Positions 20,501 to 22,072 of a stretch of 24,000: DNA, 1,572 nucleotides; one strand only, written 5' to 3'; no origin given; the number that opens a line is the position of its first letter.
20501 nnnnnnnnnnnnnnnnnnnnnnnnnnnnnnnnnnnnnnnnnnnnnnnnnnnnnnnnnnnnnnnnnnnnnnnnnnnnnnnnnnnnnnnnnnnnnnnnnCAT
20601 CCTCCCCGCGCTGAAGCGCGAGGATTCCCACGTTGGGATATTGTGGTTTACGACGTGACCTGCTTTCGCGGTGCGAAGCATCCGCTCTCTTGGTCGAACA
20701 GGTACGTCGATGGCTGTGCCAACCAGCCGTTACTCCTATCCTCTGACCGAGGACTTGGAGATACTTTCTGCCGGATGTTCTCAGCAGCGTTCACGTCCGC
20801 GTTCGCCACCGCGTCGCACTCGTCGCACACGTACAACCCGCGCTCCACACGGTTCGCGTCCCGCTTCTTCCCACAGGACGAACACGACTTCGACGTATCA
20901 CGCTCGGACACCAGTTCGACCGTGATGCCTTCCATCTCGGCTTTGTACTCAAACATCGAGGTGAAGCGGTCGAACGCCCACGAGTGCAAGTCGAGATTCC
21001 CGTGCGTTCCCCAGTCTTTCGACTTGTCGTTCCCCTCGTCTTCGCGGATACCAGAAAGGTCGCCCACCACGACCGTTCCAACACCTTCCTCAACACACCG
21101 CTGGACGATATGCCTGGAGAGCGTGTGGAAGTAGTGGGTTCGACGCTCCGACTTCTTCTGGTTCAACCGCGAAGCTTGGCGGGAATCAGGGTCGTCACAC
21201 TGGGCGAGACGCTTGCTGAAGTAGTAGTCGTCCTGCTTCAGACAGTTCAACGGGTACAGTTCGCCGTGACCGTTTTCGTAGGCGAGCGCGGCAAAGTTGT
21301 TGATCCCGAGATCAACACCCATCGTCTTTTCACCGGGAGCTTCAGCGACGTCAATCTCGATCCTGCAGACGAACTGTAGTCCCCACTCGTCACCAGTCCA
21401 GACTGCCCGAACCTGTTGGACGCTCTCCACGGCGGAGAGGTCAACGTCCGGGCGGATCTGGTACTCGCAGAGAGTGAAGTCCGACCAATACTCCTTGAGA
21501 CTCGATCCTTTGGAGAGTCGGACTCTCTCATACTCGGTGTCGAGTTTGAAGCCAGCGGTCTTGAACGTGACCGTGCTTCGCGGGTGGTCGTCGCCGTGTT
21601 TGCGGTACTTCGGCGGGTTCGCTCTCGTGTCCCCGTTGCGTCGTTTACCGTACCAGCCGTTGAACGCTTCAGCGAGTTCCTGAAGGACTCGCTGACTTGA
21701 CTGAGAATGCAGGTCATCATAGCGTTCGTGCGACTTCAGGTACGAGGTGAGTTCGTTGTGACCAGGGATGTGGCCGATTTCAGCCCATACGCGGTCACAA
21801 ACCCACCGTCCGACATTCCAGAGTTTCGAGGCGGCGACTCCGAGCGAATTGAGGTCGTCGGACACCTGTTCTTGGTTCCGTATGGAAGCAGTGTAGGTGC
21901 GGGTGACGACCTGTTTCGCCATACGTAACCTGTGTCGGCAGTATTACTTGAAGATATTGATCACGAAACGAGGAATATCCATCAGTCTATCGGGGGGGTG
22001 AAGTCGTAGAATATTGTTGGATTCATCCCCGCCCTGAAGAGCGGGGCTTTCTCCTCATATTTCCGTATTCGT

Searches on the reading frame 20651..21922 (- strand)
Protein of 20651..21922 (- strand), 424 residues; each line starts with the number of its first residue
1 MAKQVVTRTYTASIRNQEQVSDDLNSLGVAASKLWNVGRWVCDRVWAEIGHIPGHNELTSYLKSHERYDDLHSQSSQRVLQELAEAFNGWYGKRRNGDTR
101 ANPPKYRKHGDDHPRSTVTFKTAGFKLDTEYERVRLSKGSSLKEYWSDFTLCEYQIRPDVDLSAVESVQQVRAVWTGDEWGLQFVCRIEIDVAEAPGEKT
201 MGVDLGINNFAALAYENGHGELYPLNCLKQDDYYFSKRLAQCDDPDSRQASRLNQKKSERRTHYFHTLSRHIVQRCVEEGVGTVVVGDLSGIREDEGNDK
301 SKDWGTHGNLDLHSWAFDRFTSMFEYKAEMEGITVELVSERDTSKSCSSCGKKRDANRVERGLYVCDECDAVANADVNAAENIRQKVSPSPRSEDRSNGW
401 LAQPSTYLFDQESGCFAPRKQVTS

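Call 6: search_protein_families(library=pfam, proteins=[window:20651-21922:-], max_evalue=0.001)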
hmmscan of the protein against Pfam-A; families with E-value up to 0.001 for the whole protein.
window:20651-21922:- (424 aa): 3 families
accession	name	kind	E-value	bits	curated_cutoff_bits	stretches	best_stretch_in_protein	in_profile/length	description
PF01385.25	OrfB_IS605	-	6.8e-22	78.4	30.5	1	184-292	2-119/120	Probable transposase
PF07282.18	Cas12f1-like_TNB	-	1.9e-20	73.2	26.3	1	317-383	1-60/60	Cas12f1-like, TNB domain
PF03107.22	C1_2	-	0.0006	20.5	26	0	338-373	10-43/48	C1 domain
